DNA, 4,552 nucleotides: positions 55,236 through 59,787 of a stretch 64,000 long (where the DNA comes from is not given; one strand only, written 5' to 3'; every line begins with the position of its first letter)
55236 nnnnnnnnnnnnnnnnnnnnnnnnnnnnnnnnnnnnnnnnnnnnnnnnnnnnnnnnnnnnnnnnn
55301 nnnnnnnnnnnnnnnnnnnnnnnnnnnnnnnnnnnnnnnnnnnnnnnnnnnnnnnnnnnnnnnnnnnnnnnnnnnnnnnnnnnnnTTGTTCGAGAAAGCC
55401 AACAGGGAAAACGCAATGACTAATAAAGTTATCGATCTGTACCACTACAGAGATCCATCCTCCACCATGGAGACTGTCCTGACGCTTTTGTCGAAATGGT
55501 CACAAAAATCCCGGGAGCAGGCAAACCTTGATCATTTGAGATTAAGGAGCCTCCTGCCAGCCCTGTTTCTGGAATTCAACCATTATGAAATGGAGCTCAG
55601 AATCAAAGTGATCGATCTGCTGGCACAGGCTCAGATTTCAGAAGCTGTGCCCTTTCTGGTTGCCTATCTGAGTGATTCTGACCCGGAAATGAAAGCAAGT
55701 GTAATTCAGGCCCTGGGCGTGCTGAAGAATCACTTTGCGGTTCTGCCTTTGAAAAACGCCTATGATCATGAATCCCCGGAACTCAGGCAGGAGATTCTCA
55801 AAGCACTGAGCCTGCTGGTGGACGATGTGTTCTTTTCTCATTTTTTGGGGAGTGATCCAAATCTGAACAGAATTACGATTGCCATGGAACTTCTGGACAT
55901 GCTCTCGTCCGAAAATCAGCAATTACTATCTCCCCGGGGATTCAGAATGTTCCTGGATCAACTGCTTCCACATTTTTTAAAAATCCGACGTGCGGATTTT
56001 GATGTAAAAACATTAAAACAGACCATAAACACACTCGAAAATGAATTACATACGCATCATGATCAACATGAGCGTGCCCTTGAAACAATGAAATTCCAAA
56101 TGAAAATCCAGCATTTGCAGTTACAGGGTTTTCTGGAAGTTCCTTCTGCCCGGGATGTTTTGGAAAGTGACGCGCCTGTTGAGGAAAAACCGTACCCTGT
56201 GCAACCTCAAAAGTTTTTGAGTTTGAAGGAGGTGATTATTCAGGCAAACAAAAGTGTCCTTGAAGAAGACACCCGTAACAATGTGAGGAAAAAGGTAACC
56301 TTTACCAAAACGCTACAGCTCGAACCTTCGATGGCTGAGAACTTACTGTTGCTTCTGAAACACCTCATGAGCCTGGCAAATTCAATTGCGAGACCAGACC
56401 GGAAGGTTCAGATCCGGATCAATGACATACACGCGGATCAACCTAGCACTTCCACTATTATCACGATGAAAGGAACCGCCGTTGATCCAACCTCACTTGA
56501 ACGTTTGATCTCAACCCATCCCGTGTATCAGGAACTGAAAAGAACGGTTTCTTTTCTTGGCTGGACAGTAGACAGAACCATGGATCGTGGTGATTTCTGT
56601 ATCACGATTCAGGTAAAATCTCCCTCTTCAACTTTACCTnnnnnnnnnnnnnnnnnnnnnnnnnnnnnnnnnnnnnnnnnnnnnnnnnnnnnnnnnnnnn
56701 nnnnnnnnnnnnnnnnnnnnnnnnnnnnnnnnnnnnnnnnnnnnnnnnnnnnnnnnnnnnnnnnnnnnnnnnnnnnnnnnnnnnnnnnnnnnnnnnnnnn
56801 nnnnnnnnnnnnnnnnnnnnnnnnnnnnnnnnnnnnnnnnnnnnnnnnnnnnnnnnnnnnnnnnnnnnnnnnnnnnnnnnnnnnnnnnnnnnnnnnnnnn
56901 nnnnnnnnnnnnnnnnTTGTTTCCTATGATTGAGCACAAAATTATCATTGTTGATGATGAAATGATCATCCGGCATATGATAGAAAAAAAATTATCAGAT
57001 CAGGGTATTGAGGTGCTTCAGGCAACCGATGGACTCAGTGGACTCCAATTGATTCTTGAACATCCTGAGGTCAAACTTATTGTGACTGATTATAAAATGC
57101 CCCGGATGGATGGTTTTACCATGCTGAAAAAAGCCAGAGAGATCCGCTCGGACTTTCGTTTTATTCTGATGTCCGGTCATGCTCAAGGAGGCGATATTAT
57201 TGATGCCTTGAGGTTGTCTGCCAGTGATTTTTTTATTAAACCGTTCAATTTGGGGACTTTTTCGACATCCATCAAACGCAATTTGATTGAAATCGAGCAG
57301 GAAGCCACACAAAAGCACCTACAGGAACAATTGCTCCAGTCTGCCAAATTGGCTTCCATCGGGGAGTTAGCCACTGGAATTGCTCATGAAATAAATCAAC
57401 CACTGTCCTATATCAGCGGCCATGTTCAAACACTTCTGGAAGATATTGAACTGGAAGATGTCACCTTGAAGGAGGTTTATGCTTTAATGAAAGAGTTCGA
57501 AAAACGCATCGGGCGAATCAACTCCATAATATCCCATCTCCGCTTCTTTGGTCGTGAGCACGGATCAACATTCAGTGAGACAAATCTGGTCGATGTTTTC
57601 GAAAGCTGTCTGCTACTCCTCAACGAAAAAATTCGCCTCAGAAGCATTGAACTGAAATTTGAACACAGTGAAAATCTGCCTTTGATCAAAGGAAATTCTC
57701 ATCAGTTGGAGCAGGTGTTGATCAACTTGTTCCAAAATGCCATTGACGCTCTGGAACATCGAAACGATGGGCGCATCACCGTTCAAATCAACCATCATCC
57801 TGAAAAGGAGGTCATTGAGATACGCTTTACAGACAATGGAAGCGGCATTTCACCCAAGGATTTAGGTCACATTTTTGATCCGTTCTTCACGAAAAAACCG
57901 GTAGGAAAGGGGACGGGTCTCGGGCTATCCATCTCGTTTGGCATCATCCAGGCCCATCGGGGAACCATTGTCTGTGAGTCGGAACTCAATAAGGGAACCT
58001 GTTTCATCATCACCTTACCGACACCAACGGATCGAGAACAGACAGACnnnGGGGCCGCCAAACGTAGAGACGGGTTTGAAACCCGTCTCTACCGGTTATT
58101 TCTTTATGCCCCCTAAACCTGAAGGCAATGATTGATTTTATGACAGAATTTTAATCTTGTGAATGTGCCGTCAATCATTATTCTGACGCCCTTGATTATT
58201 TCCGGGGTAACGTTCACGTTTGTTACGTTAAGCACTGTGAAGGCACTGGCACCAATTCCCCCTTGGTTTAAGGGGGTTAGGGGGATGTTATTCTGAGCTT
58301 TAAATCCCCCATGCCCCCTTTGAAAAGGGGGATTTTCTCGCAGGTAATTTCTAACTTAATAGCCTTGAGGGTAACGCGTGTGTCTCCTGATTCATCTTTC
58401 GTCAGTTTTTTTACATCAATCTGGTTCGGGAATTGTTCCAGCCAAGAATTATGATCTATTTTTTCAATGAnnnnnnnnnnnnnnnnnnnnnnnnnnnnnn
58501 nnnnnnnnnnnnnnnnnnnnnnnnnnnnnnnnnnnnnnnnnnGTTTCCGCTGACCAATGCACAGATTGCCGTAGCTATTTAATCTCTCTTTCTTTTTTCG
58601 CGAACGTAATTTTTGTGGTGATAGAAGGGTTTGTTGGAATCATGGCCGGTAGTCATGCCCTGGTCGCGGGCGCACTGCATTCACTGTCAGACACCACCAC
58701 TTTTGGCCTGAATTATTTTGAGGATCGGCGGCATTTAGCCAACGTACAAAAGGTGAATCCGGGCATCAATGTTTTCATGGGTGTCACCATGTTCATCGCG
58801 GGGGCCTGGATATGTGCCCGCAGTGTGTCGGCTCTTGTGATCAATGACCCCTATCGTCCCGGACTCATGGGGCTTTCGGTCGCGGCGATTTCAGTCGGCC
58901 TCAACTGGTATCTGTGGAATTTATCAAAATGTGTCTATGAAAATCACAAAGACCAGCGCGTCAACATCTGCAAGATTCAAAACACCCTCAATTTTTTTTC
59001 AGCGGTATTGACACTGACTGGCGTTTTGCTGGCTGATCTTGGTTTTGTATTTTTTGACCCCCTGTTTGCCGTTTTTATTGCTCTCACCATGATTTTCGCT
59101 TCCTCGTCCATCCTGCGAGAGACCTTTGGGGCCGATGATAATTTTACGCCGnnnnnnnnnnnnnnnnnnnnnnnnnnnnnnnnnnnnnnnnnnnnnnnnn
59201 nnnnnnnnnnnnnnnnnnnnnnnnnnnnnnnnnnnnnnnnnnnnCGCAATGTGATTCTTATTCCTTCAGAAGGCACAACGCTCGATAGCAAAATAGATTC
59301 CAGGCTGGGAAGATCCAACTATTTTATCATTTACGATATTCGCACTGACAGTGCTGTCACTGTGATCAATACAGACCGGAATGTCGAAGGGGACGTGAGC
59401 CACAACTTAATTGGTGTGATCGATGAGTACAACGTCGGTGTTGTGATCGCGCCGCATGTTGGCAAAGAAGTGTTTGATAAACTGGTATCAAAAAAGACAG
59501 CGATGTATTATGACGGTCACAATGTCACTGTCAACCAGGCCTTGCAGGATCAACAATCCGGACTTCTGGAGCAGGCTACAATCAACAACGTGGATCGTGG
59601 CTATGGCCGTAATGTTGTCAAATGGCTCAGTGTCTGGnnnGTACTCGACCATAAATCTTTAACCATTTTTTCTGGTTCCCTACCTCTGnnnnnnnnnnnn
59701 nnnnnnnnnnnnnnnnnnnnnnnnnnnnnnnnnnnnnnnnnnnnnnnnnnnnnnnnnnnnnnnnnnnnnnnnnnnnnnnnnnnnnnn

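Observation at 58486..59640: CDF-like transporter with the cytoplasmic domain replaced by a NifX-type cofactor-binding domain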

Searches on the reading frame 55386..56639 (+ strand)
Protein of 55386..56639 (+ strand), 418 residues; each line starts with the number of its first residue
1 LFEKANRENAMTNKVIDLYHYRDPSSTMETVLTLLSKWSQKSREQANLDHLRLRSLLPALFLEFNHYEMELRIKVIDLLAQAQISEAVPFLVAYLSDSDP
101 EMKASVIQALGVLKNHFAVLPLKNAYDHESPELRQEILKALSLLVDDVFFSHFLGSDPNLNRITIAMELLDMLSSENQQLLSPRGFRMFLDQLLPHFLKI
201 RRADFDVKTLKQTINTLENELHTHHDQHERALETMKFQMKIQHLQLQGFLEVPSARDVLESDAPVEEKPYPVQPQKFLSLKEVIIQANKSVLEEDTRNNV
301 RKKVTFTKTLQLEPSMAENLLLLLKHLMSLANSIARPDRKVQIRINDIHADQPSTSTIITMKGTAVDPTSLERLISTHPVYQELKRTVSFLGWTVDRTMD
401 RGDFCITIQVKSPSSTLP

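Call 11: search_protein_families(library=ncbifam, proteins=[window:55386-56639:+], max_evalue=0.001)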
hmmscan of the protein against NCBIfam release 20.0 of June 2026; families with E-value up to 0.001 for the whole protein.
window:55386-56639:+ (418 aa): 0 families

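Call 13: search_protein_families(library=pfam, proteins=[window:55386-56639:+], max_evalue=0.00001)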
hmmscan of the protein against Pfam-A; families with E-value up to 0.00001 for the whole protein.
window:55386-56639:+ (418 aa): 1 family
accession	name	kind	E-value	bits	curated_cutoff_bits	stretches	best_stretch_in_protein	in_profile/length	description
PF13646.12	HEAT_2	-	4.7e-10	40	27.7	1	60-141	4-87/88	HEAT repeats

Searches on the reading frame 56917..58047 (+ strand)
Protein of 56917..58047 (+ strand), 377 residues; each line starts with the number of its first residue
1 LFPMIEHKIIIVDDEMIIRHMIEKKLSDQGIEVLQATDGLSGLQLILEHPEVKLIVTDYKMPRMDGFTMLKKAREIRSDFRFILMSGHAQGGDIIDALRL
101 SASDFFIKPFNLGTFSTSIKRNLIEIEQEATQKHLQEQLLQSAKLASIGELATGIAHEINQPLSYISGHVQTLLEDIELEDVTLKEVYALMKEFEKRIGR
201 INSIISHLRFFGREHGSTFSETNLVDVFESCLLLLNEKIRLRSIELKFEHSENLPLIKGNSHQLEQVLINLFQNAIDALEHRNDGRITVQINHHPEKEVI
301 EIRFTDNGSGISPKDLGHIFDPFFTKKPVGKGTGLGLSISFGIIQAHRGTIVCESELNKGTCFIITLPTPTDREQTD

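Call 11: search_protein_families(library=ncbifam, proteins=[window:56917-58047:+], max_evalue=0.001)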
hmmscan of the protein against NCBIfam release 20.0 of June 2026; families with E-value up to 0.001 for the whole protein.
window:56917-58047:+ (377 aa): 156 families (the best 25 are shown)
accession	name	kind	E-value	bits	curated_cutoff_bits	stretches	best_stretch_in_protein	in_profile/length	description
NF008468.0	PRK11360.1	equivalog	2.6e-61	207.8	646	1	130-375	378-614/616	two-component system sensor histidine kinase AtoS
NF046020.1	HisKinCckABruc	equivalog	2e-60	204.6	1000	2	130-372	462-710/868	cell cycle histidine kinase CckA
NF046026.1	HisKinCckACaul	equivalog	2.4e-54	184.6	1000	2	130-375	284-538/678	cell cycle histidine kinase CckA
NF052574.1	HisKinEspCMyxo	equivalog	2.2e-51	175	1200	2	131-373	400-641/785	serine histidine kinase EspC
NF047466.1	hybrid_RR_LvrB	exception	5.3e-50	170.7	500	1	6-369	3-376/377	hybrid histidine kinase/response regulator LvrB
NF007688.0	PRK10364.1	equivalog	1.8e-48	165.4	479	1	131-375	223-457/460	two-component system sensor histidine kinase ZraS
NF038348.1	T2SS_HK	subfamily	3.2e-48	164.5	450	2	183-368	393-572/574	histidine kinase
NF052573.1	HisKinEspAMyxo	equivalog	1.4e-44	152.3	1400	1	130-371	366-613/755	serine histidine kinase EspA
NF010411.0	PRK13837.1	equivalog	8.1e-42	143.2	647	1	123-371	424-677/828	two-component system VirA-like sensor kinase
NF047794.1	HisKinPtgB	equivalog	2.1e-40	138.7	1000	1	129-366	423-652/656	two-component system sensor histidine kinase PgtB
NF010076.0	PRK13557.1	subfamily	3.6e-39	134.6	631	2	134-375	149-400/540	histidine kinase famiy protein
NF053867.1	SprKinKinDBac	equivalog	8.1e-36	123.5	775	1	141-369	279-497/500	sporulation kinase KinD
NF041777.1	sens_FixL_Rhizob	equivalog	1.3e-35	123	850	1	115-370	228-482/485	sensor protein FixL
NF047497.1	HK_LIC_12097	equivalog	2.7e-35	121.8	500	1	124-369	126-366/367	LIC_12097 family sensor histidine kinase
TIGR02956.1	TMAO_torS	equivalog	1.2e-34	119.6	676.5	2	152-370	469-683/967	TMAO reductase system sensor histidine kinase/response regulator TorS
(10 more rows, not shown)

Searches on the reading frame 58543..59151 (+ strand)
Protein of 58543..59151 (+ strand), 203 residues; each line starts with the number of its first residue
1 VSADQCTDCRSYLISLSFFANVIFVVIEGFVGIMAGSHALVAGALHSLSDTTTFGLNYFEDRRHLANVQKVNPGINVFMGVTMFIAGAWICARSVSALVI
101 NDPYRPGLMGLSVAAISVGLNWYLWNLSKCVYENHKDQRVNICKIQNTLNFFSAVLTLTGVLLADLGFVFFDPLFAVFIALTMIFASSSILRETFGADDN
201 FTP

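Call 85: search_solved_structures(query=A4, max_evalue=0.001, show_alignments=3)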
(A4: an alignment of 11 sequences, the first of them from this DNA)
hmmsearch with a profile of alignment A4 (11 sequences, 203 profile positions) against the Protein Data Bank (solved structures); distinct sequences matched with E-value up to 0.001: 14.
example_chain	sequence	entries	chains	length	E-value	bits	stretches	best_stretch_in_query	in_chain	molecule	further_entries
8f6j_B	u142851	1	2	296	4.2e-15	59.1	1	17-191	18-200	Cadmium and zinc efflux pump FieF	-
5vrf_B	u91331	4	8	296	4.2e-15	59.1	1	17-191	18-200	Cadmium and zinc efflux pump FieF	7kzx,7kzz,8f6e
3j1z_P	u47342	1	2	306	4.6e-15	58.9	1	17-191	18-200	Cation efflux family protein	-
8f6k_A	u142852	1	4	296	4.7e-15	58.9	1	17-191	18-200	Cadmium and zinc efflux pump FieF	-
8f6h_A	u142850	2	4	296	8e-15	58.2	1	17-191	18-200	Cadmium and zinc efflux pump FieF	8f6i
8f6f_A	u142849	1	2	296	2.5e-13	53.3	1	17-191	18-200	Cadmium and zinc efflux pump FieF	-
2qfi_A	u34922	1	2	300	5.8e-11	45.6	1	19-195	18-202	Ferrous-iron efflux pump fieF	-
3h90_A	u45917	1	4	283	9e-11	44.9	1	19-195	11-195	Ferrous-iron efflux pump fieF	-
6xpe_B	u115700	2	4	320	2.5e-07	33.7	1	20-193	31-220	Zinc transporter 8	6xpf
6xpd_B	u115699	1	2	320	2.5e-06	30.4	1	20-193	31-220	Zinc transporter 8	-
7y5g_B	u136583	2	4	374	7.7e-06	28.8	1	11-125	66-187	Zinc transporter 8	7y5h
8zb0_A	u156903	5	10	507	0.00014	24.7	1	18-122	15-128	Proton-coupled zinc antiporter SLC30A1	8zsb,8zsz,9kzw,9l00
8xm6_B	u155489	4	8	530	0.00016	24.5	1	18-122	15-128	Proton-coupled zinc antiporter SLC30A1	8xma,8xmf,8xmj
8j7t_A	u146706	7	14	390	0.00037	23.3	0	159-200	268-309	Zinc transporter 7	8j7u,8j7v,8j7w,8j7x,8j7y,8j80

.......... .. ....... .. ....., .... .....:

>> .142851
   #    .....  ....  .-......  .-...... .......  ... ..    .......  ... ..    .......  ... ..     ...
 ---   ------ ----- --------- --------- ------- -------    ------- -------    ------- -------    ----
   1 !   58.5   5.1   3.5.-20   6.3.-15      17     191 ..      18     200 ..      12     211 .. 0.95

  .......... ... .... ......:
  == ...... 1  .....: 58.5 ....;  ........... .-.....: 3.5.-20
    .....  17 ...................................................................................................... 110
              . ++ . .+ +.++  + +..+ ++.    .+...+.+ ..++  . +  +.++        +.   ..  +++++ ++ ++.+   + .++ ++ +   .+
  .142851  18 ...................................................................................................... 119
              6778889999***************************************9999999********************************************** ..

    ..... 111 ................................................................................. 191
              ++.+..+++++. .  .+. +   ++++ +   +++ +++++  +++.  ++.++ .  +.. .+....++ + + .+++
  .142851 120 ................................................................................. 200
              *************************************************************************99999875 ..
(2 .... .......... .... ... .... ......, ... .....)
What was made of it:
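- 58588..59127 (+): Six-helix Cation_efflux membrane domain (residues 35-214). The profile matches YiiP at E 4e-15 (call 85).
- Closest known: YiiP/FieF and ZnT transporters. Same: Site-A positions align one to one (call 85).
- Mapping to YiiP site A is in call 85.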

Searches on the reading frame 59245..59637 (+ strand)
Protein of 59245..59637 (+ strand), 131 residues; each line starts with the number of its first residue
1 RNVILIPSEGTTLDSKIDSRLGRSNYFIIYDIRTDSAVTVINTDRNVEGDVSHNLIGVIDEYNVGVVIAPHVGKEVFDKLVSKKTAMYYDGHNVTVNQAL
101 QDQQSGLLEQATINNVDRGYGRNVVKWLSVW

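Call 72: find_homologous_proteins(query=A3, max_evalue=1e-8)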
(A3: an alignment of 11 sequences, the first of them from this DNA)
Query A3 (11 sequences) (131 aa, profile of the alignment): 16 proteins with E <= 1e-8 among 1375 candidates.
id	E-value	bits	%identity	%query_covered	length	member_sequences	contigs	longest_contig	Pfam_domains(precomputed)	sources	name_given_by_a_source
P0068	1.7e-43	166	28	92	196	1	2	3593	PF02579.23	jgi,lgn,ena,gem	-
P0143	4.7e-43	164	28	92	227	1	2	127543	PF02579.23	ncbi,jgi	jgi:predicted Fe-Mo cluster-binding NifX family protein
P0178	9.6e-41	157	27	91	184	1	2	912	PF02579.23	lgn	-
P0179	3.2e-39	152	28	92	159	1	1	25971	PF02579.23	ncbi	ncbi:NifB/NifX family molybdenum-iron cluster-binding protein [Planctomycetota bacterium]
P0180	4.1e-37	145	29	91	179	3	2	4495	PF02579.23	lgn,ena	-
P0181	3.7e-35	139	28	92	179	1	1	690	PF02579.23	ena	-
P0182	7.3e-35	138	28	92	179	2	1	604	PF02579.23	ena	-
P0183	2.5e-34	136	33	92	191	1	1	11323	PF02579.23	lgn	-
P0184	3.9e-29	119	27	84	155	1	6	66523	PF02579.23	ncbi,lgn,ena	-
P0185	7.2e-28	115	26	82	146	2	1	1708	PF02579.23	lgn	-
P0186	2.1e-25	107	28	90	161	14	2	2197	PF02579.23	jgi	jgi:predicted Fe-Mo cluster-binding NifX family protein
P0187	4.3e-23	100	30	90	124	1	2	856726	PF02579.23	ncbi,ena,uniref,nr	ncbi:NifB/NifX family molybdenum-iron cluster-binding protein [uncultured Ilyobacter sp.]|uniref:Nif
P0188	9.6e-22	96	31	85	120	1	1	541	PF02579.23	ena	-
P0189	1.5e-17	82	45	24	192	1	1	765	PF17253.8,PF02579.23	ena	-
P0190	7.6e-16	76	26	87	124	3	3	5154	PF02579.23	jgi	jgi:predicted Fe-Mo cluster-binding NifX family protein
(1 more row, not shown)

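Call 74: find_encoding_contigs(protein=P0179, flank=8000, max_places=2)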
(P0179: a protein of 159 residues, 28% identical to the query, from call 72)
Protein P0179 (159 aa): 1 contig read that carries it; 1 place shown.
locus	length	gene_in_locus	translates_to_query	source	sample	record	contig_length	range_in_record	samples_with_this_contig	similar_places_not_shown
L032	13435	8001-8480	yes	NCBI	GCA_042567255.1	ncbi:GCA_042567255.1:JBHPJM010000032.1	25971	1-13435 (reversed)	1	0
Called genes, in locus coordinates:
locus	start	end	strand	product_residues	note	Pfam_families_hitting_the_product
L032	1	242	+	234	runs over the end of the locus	-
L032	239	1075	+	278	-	PF13187:Fer4_9 (faint), PF13247:Fer4_11, PF12838:Fer4_7 (weak), PF00037:Fer4 (weak), PF12797:Fer4_2 (weak), PF12837:Fer4_6 (weak), PF13237:Fer4_10 (weak)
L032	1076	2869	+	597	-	PF03916:NrfD, PF02085:Cytochrom_CIII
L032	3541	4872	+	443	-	PF00989:PAS, PF08448:PAS_4, PF13188:PAS_8, PF13426:PAS_9, PF00158:Sigma54_activat, PF14532:Sigma54_activ_2, PF07728:AAA_5, PF25601:AAA_lid_14, +2 more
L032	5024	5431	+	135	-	PF02579:Nitro_FeMo-Co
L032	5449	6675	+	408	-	PF00089:Trypsin, PF13365:Trypsin_2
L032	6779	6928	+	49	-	-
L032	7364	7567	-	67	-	-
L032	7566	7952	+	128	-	PF12801:Fer4_5 (weak)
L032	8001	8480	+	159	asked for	PF02579:Nitro_FeMo-Co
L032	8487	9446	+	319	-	PF01545:Cation_efflux, PF16916:ZT_dimer (weak)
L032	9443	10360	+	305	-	PF01545:Cation_efflux, PF16916:ZT_dimer (weak)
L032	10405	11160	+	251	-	PF12812:PDZ_1 (faint), PF17820:PDZ_6 (weak), PF00595:PDZ (weak), PF13180:PDZ_2, PF17820:PDZ_6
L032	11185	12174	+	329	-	PF18509:MCR (weak), PF13180:PDZ_2 (weak)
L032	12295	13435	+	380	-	PF00083:Sugar_tr, PF07690:MFS_1, PF00083:Sugar_tr (weak)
